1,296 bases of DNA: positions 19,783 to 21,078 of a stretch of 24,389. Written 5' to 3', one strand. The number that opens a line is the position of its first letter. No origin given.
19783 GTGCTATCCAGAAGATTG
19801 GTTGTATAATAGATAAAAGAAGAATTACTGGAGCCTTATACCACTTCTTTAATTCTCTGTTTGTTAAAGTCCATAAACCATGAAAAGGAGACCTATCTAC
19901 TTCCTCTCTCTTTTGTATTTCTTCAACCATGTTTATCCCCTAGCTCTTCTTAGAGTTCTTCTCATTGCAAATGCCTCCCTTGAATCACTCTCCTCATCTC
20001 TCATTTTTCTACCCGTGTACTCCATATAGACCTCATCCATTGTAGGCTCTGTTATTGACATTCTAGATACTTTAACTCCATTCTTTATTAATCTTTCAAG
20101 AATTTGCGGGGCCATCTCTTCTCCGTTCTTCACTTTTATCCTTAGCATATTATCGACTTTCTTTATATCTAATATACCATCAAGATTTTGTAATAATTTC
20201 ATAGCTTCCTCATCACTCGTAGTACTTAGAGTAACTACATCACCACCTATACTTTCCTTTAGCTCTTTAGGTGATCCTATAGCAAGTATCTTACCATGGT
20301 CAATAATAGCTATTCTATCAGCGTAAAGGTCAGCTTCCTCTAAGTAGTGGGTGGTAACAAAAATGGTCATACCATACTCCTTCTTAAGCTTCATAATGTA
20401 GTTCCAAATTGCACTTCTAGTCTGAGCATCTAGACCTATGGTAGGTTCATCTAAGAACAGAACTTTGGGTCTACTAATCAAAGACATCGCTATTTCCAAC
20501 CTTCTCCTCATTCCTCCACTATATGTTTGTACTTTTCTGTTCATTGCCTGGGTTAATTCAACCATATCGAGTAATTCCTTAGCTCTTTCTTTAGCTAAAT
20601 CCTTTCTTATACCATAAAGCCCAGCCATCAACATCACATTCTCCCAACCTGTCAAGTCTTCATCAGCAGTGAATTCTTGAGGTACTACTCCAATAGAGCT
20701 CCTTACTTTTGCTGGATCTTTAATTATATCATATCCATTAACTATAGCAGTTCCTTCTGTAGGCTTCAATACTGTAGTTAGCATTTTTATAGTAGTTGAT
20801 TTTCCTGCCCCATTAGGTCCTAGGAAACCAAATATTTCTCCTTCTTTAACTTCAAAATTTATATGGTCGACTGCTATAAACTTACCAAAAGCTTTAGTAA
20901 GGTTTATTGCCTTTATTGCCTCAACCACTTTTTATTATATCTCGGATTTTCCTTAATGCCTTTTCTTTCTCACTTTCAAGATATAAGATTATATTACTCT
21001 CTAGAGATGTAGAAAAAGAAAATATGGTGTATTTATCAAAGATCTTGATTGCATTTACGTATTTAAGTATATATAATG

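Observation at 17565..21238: Sharply bounded GC-rich island (about 40% vs about 15-20% G+C) carrying hydrolase + GNAT + DrrAB-like exporter: probable recent horizontal acquisition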

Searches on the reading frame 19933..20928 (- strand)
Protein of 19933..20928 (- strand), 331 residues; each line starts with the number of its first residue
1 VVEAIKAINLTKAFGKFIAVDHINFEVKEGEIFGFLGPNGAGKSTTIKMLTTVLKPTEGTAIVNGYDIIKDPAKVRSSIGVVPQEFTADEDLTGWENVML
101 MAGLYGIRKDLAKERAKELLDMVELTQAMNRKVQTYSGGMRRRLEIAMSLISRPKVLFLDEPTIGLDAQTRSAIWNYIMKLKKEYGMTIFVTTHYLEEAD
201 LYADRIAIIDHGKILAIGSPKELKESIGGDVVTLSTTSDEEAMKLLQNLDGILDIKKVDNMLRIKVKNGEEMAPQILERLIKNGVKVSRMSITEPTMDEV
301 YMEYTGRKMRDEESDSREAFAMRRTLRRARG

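Call 7: search_protein_families(library=pfam, proteins=[window:19933-20928:-], max_evalue=0.01)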
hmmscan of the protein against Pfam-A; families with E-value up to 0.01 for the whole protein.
window:19933-20928:- (331 aa): 8 families
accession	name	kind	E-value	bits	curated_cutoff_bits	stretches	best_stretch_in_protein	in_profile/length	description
PF00005.33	ABC_tran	-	5.6e-34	118.1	25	1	21-163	2-136/137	ABC transporter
PF13732.12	DrrA1-3_C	-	8.5e-17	62.1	27.4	1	218-305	1-81/81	ATP-binding protein DrrA1-3-like, C-terminal domain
PF13304.12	AAA_21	-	2.4e-10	41.4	27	1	102-194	187-298/304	AAA domain, putative AbiEii toxin, Type IV TA system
PF13476.12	AAA_23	-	0.0001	23.4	27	1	12-54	5-43/201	AAA domain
PF13555.12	AAA_29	-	0.00084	19.5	27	1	25-58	17-50/61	P-loop containing region of AAA domain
PF02463.25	SMC_N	-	0.0011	18.9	40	1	34-195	28-198/220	RecF/RecN/SMC N terminal domain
PF13175.12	AAA_15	-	0.003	17.7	32.1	0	32-57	25-50/374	AAA ATPase domain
PF03215.21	Rad17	-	0.0096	16.3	23.8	0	29-149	44-165/186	Rad17 P-loop domain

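Call 8: search_protein_families(library=ncbifam, proteins=[window:19933-20928:-], max_evalue=0.01)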
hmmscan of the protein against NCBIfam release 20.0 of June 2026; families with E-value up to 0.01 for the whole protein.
window:19933-20928:- (331 aa): 192 families (the best 25 are shown)
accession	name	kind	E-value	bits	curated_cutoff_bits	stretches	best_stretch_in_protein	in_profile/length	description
TIGR01188.1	drrA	subfamily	1.7e-127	424.8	312.45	1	12-306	1-302/302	daunorubicin resistance ABC transporter, ATP-binding protein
NF033858.1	ABC2_perm_RbbA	equivalog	6e-68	229.6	1050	1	4-228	266-489/909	ribosome-associated ATPase/putative transporter RbbA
TIGR03522.1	GldA_ABC_ATP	equivalog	2.3e-61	207.9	402.6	1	5-305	3-301/301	gliding motility-associated ABC transporter ATP-binding subunit GldA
NF010060.0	PRK13537.1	equivalog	5.1e-61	206.3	521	1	3-311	14-314/314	nodulation factor ABC transporter ATP-binding protein NodI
TIGR03864.1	PQQ_ABC_ATP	hypoth_equivalog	4.7e-59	199.7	302.25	1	5-232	2-228/236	ABC transporter, ATP-binding subunit, PQQ-dependent alcohol dehydrogenase system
NF010059.0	PRK13536.1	equivalog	1.5e-55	188.3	549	1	4-311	43-342/342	nodulation factor ABC transporter ATP-binding protein NodI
TIGR01288.1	nodI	equivalog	6.4e-54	183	424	1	4-311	4-303/303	nodulation factor ABC transporter ATP-binding protein NodI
TIGR03740.1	galliderm_ABC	subfamily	2.4e-46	158.2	309.75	1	8-215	4-203/223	lantibiotic protection ABC transporter ATP-binding subunit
TIGR00968.1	3a0106s01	subfamily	2.5e-46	158.1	342.75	1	7-226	3-221/237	sulfate ABC transporter ATP-binding protein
NF000106.1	40850658_otr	exception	1.9e-45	155.5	750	1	4-310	13-324/351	oxytetracycline efflux ABC transporter Otr(C) ATP-binding subunit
TIGR04521.1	ECF_ATPase_2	equivalog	8.2e-45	153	330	1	16-225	17-234/279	energy-coupling factor transporter ATPase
TIGR01257.1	rim_protein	equivalog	9.5e-45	152.1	4012.85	1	9-231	933-1155/2272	rim ABC transporter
TIGR03265.1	PhnT2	equivalog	1.5e-44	152.7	457.7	1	4-225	4-224/353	putative 2-aminoethylphosphonate ABC transporter ATP-binding protein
TIGR04406.1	LPS_export_lptB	equivalog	1.7e-44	151.9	240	1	5-225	2-224/239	LPS export ABC transporter ATP-binding protein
TIGR01186.1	proV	subfamily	2.3e-44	152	326.6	1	13-270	2-259/363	betaine/proline/choline family ABC transporter ATP-binding protein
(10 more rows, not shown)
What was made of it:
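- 19933..20928 (-): ABC ATPase (DrrA-like, 331 aa, GTG start). TIGR01188 scores 425 bits against a 312-bit cutoff; PF00005 and PF13732 (calls 7, 8).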

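Call 9: find_encoding_contigs(protein=window:19933-20928:-, flank=10000, max_places=10)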
Protein window:19933-20928:- (331 aa): no gene with exactly this product is on record in the collection.

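Call 11: find_homologous_proteins(query=window:19933-20928:-, max_evalue=1e-20)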
Query window:19933-20928:- (331 aa): 8000 proteins with E <= 1e-20 among 8000 candidates; the best 120 are listed.
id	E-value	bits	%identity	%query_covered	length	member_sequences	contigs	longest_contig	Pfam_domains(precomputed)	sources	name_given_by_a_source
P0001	1.6e-201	686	94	100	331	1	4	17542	PF13732.13,PF00005.34,PF13304.13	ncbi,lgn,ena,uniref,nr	ncbi:ATP-binding cassette domain-containing protein [Stygiolobus sp. CP850M]|uniref:ATP-binding cass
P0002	2.3e-201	686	94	100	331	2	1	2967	PF13732.13,PF00005.34,PF13304.13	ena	-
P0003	3.2e-201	685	94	100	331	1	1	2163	PF13732.13,PF00005.34,PF13304.13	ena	-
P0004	3.2e-201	685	94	100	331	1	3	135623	PF13732.13,PF00005.34,PF13304.13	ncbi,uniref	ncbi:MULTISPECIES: ATP-binding cassette domain-containing protein [unclassified Stygiolobus]|uniref:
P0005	5.1e-201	684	94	100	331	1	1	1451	PF13732.13,PF00005.34,PF13304.13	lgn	-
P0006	7.4e-201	684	94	99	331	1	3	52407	PF13732.13,PF00005.34,PF13304.13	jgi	-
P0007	9.8e-201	683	93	100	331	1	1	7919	PF13732.13,PF00005.34,PF13304.13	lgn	-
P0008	1.2e-200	683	93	100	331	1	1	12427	PF13732.13,PF00005.34,PF13304.13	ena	-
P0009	1.4e-200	683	94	99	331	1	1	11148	PF13732.13,PF00005.34,PF13304.13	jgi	jgi:ABC-2 type transport system ATP-binding protein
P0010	1.8e-200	683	94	99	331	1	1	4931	PF13732.13,PF00005.34,PF13304.13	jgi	-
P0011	8.8e-200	680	93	99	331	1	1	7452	PF13732.13,PF00005.34,PF13304.13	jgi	-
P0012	1.3e-199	680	93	100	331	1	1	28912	PF13732.13,PF00005.34,PF13304.13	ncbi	ncbi:MAG: ATP-binding cassette domain-containing protein [Sulfolobaceae archaeon]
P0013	2.3e-199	679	93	100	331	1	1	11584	PF13732.13,PF00005.34,PF13304.13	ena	-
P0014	3.6e-198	675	92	100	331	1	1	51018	PF13732.13,PF00005.34,PF13304.13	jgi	jgi:daunorubicin resistance ABC transporter ATP-binding subunit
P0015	8.1e-198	674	93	99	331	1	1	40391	PF13732.13,PF00005.34,PF13304.13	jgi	jgi:daunorubicin resistance ABC transporter ATP-binding subunit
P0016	1.7e-197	673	92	97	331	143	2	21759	PF13732.13,PF00005.34,PF13304.13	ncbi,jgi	jgi:ABC-2 type transport system ATP-binding protein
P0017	3.0e-195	665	91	100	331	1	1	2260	PF13732.13,PF00005.34,PF13304.13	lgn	-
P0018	3.8e-195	665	91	100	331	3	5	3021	PF13732.13,PF00005.34,PF13304.13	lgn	-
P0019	3.9e-186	636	86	100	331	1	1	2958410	PF13732.13,PF00005.34,PF13304.13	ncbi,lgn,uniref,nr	ncbi:ATP-binding cassette domain-containing protein [Stygiolobus caldivivus]|uniref:Daunorubicin res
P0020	6.7e-174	595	81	99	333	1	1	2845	PF13732.13,PF00005.34,PF13304.13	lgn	-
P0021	1.2e-173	595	80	99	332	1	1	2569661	PF13732.13,PF00005.34,PF13304.13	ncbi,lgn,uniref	ncbi:ATP-binding cassette domain-containing protein [Sulfurisphaera javensis]|uniref:ATP-binding cas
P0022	2.9e-173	593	81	98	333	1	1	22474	PF13732.13,PF00005.34,PF13304.13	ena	-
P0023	1.8e-172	591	81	98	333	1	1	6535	PF13732.13,PF00005.34,PF13304.13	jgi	-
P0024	4.4e-172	589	81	98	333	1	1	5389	PF13732.13,PF00005.34,PF13304.13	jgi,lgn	-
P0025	1.3e-171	588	81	99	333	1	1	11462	PF13732.13,PF00005.34,PF13304.13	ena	-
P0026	3.7e-171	586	82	99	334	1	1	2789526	PF13732.13,PF00005.34,PF13304.13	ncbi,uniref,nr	ncbi:ATP-binding cassette domain-containing protein [Sulfolobus sp. S-194]|uniref:ATP-binding casset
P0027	4.0e-171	586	80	98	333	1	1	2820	PF13732.13,PF00005.34,PF13304.13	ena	-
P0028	9.2e-171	585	80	95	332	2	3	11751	PF13732.13,PF00005.34,PF13304.13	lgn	-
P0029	1.4e-170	584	80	96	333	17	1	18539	PF13732.13,PF00005.34,PF13304.13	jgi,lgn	jgi:ABC-2 type transport system ATP-binding protein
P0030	3.3e-170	583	82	99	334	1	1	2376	PF13732.13,PF00005.34,PF13304.13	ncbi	-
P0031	5.2e-170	583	81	99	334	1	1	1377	PF13732.13,PF00005.34,PF13304.13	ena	-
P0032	8.3e-170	582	81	99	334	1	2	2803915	PF13732.13,PF00005.34,PF13304.13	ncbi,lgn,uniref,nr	ncbi:ATP-binding cassette domain-containing protein [Sulfurisphaera ohwakuensis]|uniref:ABC-2 type t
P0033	8.9e-170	582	81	99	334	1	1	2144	PF13732.13,PF00005.34,PF13304.13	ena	-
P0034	1.2e-169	581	81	99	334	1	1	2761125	PF13732.13,PF00005.34,PF13304.13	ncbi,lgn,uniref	ncbi:ATP-binding cassette domain-containing protein [Sulfurisphaera ohwakuensis]|uniref:ATP-binding 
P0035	5.3e-169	579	79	99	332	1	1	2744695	PF13732.13,PF00005.34,PF13304.13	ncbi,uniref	ncbi:ATP-binding cassette domain-containing protein [Sulfolobus tengchongensis]|uniref:ATP-binding c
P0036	5.3e-169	579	79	99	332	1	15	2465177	PF13732.13,PF00005.34,PF13304.13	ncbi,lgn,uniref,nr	ncbi:ATP-binding cassette domain-containing protein [Saccharolobus islandicus]|uniref:Daunorubicin r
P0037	7.2e-169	579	79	99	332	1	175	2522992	PF13732.13,PF00005.34,PF13304.13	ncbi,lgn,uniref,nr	ncbi:ATP-binding cassette domain-containing protein [Saccharolobus islandicus]|uniref:Daunorubicin r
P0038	8.4e-169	579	80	99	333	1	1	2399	PF13732.13,PF00005.34,PF13304.13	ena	-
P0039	2.1e-168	577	79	99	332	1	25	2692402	PF13732.13,PF00005.34,PF13304.13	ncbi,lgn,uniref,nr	ncbi:ATP-binding cassette domain-containing protein [Saccharolobus islandicus]|uniref:Daunorubicin r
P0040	2.5e-168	577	81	99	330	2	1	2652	PF13732.13,PF00005.34,PF13304.13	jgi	-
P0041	6.8e-168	576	80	99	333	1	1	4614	PF13732.13,PF00005.34,PF13304.13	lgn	-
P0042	8.9e-168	575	79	99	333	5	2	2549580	PF13732.13,PF00005.34,PF13304.13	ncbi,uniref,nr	ncbi:ATP-binding cassette domain-containing protein [Sulfolobus sp. E5-1-F]|uniref:ATP-binding casse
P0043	2.2e-167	574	78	99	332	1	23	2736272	PF13732.13,PF00005.34,PF13304.13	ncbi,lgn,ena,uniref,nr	ncbi:daunorubicin resistance ABC transporter ATPase subunit [Sulfolobus islandicus Y.G.57.14]|uniref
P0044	2.2e-167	574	78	99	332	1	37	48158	PF13732.13,PF00005.34,PF13304.13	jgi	jgi:ABC-2 type transport system ATP-binding protein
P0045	3.0e-167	573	78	99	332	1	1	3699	PF13732.13,PF00005.34,PF13304.13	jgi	-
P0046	1.1e-166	572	78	99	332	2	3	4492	PF13732.13,PF00005.34,PF13304.13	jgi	jgi:daunorubicin resistance ABC transporter ATP-binding subunit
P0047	1.4e-166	571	78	99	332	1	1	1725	PF13732.13,PF00005.34,PF13304.13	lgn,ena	-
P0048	1.4e-166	571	78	99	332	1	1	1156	PF13732.13,PF00005.34,PF13304.13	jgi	jgi:ABC-2 type transport system ATP-binding protein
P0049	7.2e-165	566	79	97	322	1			PF13732.13,PF00005.34,PF13304.13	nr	nr:ATP-binding cassette domain-containing protein [Sulfolobus islandicus]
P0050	1.4e-163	561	77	98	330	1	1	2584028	PF13732.13,PF00005.34,PF13304.13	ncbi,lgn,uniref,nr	ncbi:ATP-binding cassette domain-containing protein [Acidianus sp. HS-5]|uniref:ATP-binding cassette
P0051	2.7e-162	557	74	95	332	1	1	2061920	PF13732.13,PF00005.34,PF13304.13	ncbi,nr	ncbi:ABC transporter ATP-binding protein [Sulfolobus acidocaldarius SUSAZ]|nr:ABC transporter ATP-bi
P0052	6.5e-162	556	76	99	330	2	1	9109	PF13732.13,PF00005.34,PF13304.13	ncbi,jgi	-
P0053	1.8e-161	555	74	95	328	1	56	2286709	PF13732.13,PF00005.34,PF13304.13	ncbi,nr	ncbi:ATP-binding cassette domain-containing protein [Sulfolobus acidocaldarius]|nr:ATP-binding casse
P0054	3.2e-161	554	76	98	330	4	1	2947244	PF13732.13,PF00005.34,PF13304.13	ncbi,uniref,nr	ncbi:ATP-binding cassette domain-containing protein [Acidianus brierleyi]|uniref:ABC transporter ATP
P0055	6.3e-161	553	73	99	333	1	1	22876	PF13732.13,PF00005.34,PF13304.13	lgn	-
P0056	7.8e-160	549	74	99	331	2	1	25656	PF13732.13,PF00005.34,PF13304.13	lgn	-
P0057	9.4e-158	542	73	99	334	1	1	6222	PF13732.13,PF00005.34,PF13304.13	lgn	-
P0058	2.3e-157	541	73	99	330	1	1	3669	PF13732.13,PF00005.34,PF13304.13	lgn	-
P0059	4.0e-154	530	71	95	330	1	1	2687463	PF13732.13,PF00005.34,PF13304.13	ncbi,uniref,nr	ncbi:ATP-binding cassette domain-containing protein [Acidianus manzaensis]|uniref:ABC transporter AT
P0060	2.3e-151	521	70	98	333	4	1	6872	PF13732.13,PF00005.34,PF13304.13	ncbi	ncbi:MAG: ATP-binding cassette domain-containing protein [Thermoprotei archaeon]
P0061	5.2e-150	517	68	96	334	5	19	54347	PF13732.13,PF00005.34,PF13304.13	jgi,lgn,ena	jgi:ABC-2 type transport system ATP-binding protein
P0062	4.4e-149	514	69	100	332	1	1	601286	PF13732.13,PF00005.34,PF13304.13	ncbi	ncbi:MAG: ATP-binding cassette domain-containing protein [Thermoprotei archaeon]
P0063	8.5e-148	510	69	98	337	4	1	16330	PF13732.13,PF00005.34,PF13304.13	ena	-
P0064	3.3e-146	504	69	100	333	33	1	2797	PF13732.13,PF00005.34,PF13304.13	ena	-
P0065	9.3e-146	503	68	99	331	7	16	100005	PF13732.13,PF00005.34,PF13304.13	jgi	jgi:ABC-2 type transport system ATP-binding protein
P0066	1.7e-145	502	68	95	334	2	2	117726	PF13732.13,PF00005.34,PF13304.13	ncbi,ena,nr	ncbi:MAG TPA: ATP-binding cassette domain-containing protein [Geobacterales bacterium]|nr:ATP-bindin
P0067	4.4e-145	501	68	99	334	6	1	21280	PF13732.13,PF00005.34,PF13304.13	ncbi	-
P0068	4.4e-145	501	68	100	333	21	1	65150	PF13732.13,PF00005.34,PF13304.13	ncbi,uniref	ncbi:ATP-binding cassette domain-containing protein [Vulcanisaeta sp. EB80]|uniref:ATP-binding casse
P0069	6.0e-145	500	68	99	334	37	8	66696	PF13732.13,PF00005.34,PF13304.13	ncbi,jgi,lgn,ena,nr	ncbi:MAG: ATP-binding cassette domain-containing protein [Caldivirga sp.]|jgi:daunorubicin resistanc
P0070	2.3e-144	498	67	98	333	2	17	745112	PF13732.13,PF00005.34,PF13304.13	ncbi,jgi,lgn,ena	jgi:daunorubicin resistance ABC transporter ATP-binding subunit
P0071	5.9e-144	497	68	100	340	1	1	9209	PF13732.13,PF00005.34,PF13304.13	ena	-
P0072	1.2e-143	496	68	99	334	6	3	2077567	PF13732.13,PF00005.34,PF13304.13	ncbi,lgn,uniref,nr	ncbi:ATP-binding cassette domain-containing protein [Caldivirga maquilingensis]|uniref:Daunorubicin 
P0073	3.0e-143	495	69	99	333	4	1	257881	PF13732.13,PF00005.34,PF13304.13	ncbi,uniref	ncbi:ATP-binding cassette domain-containing protein [Vulcanisaeta thermophila]|uniref:ATP-binding ca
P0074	4.5e-143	494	68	99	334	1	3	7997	PF13732.13,PF00005.34,PF13304.13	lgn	-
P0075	6.8e-143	494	68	99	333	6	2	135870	PF13732.13,PF00005.34,PF13304.13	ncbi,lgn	-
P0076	1.2e-142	493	68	99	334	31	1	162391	PF13732.13,PF00005.34,PF13304.13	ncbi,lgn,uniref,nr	ncbi:ATP-binding cassette domain-containing protein [Vulcanisaeta distributa]|uniref:ATP-binding cas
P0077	2.1e-142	492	67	99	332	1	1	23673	PF13732.13,PF00005.34,PF13304.13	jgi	jgi:ABC-2 type transport system ATP-binding protein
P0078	2.3e-142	492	67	99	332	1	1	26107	PF13732.13,PF00005.34,PF13304.13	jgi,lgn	jgi:ABC-2 type transport system ATP-binding protein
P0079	3.2e-142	491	66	99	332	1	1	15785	PF13732.13,PF00005.34,PF13304.13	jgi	jgi:ABC-2 type transport system ATP-binding protein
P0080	5.6e-142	491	66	99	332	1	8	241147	PF13732.13,PF00005.34,PF13304.13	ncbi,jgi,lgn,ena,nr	ncbi:MAG: ATP-binding cassette domain-containing protein [Thermoproteota archaeon]|jgi:ABC-2 type tr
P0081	7.7e-142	490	66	99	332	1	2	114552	PF13732.13,PF00005.34,PF13304.13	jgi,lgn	jgi:ABC-2 type transport system ATP-binding protein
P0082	1.0e-141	490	67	99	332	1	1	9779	PF13732.13,PF00005.34,PF13304.13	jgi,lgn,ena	-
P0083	2.7e-141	488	66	99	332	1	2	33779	PF13732.13,PF00005.34,PF13304.13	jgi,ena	-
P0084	2.9e-141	488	66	99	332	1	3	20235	PF13732.13,PF00005.34,PF13304.13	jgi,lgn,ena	-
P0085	2.9e-141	488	68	99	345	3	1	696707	PF13732.13,PF00005.34,PF13304.13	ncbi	ncbi:ATP-binding cassette domain-containing protein [Tardisphaera saccharovorans]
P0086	3.1e-141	488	68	99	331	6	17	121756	PF13732.13,PF00005.34,PF13304.13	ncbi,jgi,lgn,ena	ncbi:MAG: ATP-binding cassette domain-containing protein [Thermocladium sp.]|jgi:ABC-2 type transpor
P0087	3.6e-141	488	69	99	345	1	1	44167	PF13732.13,PF00005.34,PF13304.13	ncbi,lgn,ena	-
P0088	3.6e-141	488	69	99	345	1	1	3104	PF13732.13,PF00005.34,PF13304.13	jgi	-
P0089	3.7e-141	488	69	99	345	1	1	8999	PF13732.13,PF00005.34,PF13304.13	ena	-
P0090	4.4e-141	488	66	99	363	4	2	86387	PF13732.13,PF00005.34,PF13304.13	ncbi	ncbi:MAG: ATP-binding cassette domain-containing protein [Thermoprotei archaeon]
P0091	7.2e-141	487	66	99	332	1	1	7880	PF13732.13,PF00005.34,PF13304.13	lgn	-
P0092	7.8e-141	487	66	99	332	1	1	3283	PF13732.13,PF00005.34,PF13304.13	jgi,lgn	-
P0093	1.0e-140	486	68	99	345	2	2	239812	PF13732.13,PF00005.34,PF13304.13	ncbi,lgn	-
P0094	2.3e-140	485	67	99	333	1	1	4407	PF13732.13,PF00005.34,PF13304.13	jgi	-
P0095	2.3e-140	485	66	99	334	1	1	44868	PF13732.13,PF00005.34,PF13304.13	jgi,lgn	-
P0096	5.2e-140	484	66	99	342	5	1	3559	PF13732.13,PF00005.34,PF13304.13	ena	-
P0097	7.1e-140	484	66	99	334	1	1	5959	PF13732.13,PF00005.34,PF13304.13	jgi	-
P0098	6.2e-138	477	65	100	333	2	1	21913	PF13732.13,PF00005.34,PF13304.13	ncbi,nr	ncbi:MAG: ATP-binding cassette domain-containing protein [Vulcanisaeta sp. AZ3]|nr:MAG: ABC transpor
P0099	1.9e-137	476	67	96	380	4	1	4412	PF13732.13,PF00005.34,PF13304.13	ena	-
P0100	5.3e-137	474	65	99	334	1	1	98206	PF13732.13,PF00005.34,PF13304.13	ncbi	-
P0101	7.5e-136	470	94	70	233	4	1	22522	PF13732.13,PF00005.34,PF13304.13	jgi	jgi:ABC-type multidrug transport system, ATPase component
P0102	8.4e-136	470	74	82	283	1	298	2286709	PF13732.13,PF00005.34,PF13304.13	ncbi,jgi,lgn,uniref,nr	ncbi:ABC transporter ATP-binding protein [Sulfolobus acidocaldarius]|uniref:ABC transporter ATP-bind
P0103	1.5e-134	466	64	99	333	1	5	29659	PF13732.13,PF00005.34,PF13304.13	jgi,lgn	jgi:ABC-2 type transport system ATP-binding protein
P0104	2.2e-134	466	64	99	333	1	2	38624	PF13732.13,PF00005.34,PF13304.13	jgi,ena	jgi:ABC-2 type transport system ATP-binding protein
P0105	6.2e-134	464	64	99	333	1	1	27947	PF13732.13,PF00005.34,PF13304.13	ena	-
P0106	6.3e-134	464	64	99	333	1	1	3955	PF13732.13,PF00005.34,PF13304.13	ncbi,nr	ncbi:ATP-binding cassette domain-containing protein [archaeon]|nr:ATP-binding cassette domain-contai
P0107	6.3e-134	464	64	99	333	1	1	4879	PF13732.13,PF00005.34,PF13304.13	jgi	-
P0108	7.7e-134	464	64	99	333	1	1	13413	PF13732.13,PF00005.34,PF13304.13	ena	-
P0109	9.3e-134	464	64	99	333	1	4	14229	PF13732.13,PF00005.34,PF13304.13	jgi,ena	jgi:ABC-2 type transport system ATP-binding protein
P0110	1.1e-133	463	64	99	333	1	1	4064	PF13732.13,PF00005.34,PF13304.13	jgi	jgi:ABC-2 type transport system ATP-binding protein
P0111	2.7e-133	462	65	99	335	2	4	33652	PF13732.13,PF00005.34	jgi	jgi:ABC-2 type transport system ATP-binding protein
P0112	3.2e-133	462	64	99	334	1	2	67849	PF13732.13,PF00005.34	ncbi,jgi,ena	-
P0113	5.2e-133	461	64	97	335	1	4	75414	PF13732.13,PF00005.34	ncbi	ncbi:MAG: ATP-binding cassette domain-containing protein [Nitrososphaerales archaeon]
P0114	7.6e-133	461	64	99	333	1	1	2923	PF13732.13,PF00005.34,PF13304.13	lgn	-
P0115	2.0e-132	459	63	100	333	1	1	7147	PF13732.13,PF00005.34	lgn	-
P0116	4.2e-132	458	62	99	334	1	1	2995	PF13732.13,PF00005.34,PF13304.13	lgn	-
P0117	4.7e-132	458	63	99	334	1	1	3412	PF13732.13,PF00005.34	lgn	-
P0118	4.7e-132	458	63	96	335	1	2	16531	PF13732.13,PF00005.34,PF13304.13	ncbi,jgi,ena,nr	ncbi:ABC transporter ATP-binding protein [Candidatus Bathyarchaeota archaeon]|nr:MAG: ABC transporte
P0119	5.2e-132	458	63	99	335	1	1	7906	PF13732.13,PF00005.34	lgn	-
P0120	5.2e-132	458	63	99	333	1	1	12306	PF13732.13,PF00005.34,PF13304.13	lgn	-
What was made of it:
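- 19933..20928 (-): 94% aa identity to Stygiolobus sp. CP850M (call 11).
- DrrA is 94% aa identical to Stygiolobus sp., 86% to S. caldivivus and 71-82% to other Sulfolobaceae, falling with taxonomic distance (call 11).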

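Call 13: find_encoding_contigs(protein=P0004, flank=10000, max_places=4)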
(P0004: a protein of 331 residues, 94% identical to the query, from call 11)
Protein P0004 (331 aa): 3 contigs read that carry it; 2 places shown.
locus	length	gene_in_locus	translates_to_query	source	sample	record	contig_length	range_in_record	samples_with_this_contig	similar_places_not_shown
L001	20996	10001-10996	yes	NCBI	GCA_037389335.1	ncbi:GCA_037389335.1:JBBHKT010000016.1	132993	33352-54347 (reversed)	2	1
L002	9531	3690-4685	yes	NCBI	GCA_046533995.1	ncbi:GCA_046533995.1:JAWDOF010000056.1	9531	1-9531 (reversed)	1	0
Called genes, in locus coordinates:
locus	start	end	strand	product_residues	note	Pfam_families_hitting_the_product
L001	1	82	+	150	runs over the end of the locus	-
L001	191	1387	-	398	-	-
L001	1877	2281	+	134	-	PF05168:HEPN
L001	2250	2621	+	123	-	PF01909:NTP_transf_2, PF18765:Polbeta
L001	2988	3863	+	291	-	PF02678:Pirin, PF05726:Pirin_C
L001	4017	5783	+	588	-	PF07719:TPR_2 (faint), PF12895:ANAPC3 (faint), PF13414:TPR_11 (faint), PF13428:TPR_14 (faint), PF13432:TPR_16 (faint), PF14559:TPR_19 (weak), PF00069:Pkinase, PF07714:PK_Tyr_Ser-Thr, +3 more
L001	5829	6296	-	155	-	PF00578:AhpC-TSA, PF08534:Redoxin, PF02630:SCO1-SenC (weak)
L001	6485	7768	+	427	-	PF00202:Aminotran_3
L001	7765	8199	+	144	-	-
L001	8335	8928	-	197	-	PF03358:FMN_red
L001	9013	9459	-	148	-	PF04454:Linocin_M18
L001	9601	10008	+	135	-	PF03551:PadR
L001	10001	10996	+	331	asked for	PF00005:ABC_tran, PF13304:AAA_21 (weak), PF13732:DrrA1-3_C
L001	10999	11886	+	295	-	PF01061:ABC2_membrane, PF12698:ABC2_membrane_3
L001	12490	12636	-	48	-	-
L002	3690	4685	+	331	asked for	PF00005:ABC_tran, PF13304:AAA_21 (weak), PF13732:DrrA1-3_C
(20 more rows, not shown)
